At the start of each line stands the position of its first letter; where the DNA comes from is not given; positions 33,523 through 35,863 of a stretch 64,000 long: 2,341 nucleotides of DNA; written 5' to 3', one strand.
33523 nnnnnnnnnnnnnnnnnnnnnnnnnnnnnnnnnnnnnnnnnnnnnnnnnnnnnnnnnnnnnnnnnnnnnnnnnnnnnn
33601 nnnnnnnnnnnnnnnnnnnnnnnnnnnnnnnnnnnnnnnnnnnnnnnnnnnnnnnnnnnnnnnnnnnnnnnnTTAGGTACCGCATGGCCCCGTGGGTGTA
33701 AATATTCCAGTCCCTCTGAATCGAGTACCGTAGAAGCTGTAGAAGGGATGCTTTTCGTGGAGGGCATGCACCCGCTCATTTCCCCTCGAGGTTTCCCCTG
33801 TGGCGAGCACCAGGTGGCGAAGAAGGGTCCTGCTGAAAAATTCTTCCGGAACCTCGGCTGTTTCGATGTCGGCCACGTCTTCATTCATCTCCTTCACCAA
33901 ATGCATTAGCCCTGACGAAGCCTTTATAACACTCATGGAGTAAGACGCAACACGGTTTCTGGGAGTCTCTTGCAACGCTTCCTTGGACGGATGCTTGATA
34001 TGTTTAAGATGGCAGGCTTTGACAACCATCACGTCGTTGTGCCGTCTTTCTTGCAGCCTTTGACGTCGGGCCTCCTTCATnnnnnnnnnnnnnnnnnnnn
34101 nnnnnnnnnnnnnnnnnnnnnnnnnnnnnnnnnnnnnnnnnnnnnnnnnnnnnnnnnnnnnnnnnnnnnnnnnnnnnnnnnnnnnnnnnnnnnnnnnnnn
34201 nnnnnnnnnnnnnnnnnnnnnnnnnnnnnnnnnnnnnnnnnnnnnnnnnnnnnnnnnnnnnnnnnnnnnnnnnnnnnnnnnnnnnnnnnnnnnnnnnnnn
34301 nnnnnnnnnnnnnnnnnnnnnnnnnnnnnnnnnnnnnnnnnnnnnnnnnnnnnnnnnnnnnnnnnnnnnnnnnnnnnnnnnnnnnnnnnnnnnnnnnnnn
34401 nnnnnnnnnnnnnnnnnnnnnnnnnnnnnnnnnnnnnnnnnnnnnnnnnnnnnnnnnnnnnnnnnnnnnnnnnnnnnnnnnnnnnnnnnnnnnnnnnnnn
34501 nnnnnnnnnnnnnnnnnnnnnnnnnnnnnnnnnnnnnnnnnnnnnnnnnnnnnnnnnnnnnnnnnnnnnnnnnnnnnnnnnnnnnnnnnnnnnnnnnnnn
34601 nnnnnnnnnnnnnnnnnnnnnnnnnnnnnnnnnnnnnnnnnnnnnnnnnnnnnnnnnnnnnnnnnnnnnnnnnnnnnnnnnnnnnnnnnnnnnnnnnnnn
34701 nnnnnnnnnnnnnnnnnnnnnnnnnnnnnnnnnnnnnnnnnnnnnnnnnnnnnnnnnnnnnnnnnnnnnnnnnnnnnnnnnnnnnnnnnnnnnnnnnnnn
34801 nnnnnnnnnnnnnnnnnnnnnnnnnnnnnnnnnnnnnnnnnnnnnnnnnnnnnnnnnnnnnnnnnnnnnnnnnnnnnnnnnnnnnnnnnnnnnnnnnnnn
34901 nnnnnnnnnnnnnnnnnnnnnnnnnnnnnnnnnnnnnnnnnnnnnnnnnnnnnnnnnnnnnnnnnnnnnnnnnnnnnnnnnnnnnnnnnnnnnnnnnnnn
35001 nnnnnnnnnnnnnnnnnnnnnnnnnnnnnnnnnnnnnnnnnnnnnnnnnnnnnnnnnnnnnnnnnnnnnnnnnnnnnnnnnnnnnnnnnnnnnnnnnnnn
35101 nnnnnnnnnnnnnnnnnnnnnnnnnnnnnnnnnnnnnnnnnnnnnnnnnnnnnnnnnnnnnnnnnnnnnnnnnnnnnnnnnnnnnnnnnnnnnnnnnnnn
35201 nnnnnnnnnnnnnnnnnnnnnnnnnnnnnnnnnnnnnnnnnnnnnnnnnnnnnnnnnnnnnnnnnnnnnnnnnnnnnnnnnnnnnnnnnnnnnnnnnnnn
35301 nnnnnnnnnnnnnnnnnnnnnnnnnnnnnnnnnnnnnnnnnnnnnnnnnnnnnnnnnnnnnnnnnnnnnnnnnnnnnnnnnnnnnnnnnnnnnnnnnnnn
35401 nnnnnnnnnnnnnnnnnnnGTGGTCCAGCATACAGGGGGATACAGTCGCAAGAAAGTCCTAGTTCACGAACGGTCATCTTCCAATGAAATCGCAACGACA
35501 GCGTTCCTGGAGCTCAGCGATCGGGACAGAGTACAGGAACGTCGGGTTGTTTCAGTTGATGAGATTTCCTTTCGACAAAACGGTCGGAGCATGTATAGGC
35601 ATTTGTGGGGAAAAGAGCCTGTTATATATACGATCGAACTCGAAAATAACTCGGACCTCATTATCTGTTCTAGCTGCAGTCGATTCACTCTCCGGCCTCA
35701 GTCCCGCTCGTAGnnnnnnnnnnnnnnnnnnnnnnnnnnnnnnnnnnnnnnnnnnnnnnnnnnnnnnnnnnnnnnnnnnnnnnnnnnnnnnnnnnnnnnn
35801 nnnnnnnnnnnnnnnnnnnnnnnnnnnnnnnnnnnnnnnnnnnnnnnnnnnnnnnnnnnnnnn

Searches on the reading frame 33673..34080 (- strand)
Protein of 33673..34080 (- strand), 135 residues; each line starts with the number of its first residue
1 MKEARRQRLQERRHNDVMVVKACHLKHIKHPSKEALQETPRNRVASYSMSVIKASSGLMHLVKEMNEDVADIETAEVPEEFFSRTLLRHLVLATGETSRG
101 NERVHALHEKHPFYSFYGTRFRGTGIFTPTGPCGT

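Call 56: search_protein_families(library=pfam, proteins=[window:33673-34080:-], max_evalue=1)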
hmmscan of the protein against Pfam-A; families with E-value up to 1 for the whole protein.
window:33673-34080:- (135 aa): 1 family
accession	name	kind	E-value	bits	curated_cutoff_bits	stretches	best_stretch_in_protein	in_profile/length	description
PF25001.1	Aegyptin_C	-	0.2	12.2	27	1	20-77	20-76/115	Aegyptin, C-terminal domain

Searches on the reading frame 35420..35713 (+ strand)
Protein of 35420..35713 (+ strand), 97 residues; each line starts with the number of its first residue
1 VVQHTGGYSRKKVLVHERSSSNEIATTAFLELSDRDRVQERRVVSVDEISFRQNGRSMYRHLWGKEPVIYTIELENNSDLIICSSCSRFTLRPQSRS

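Call 33: search_protein_families(library=pfam, proteins=[window:35420-35713:+], max_evalue=1)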
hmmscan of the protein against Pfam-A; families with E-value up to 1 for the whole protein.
window:35420-35713:+ (97 aa): 2 families
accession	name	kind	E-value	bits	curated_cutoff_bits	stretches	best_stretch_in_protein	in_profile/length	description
PF02920.21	Integrase_DNA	-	0.076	13.4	27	1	37-92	6-60/70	DNA binding domain of tn916 integrase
PF05207.18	Zn_ribbon_CSL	-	0.092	12.9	29.2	1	72-87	32-47/55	CSL zinc finger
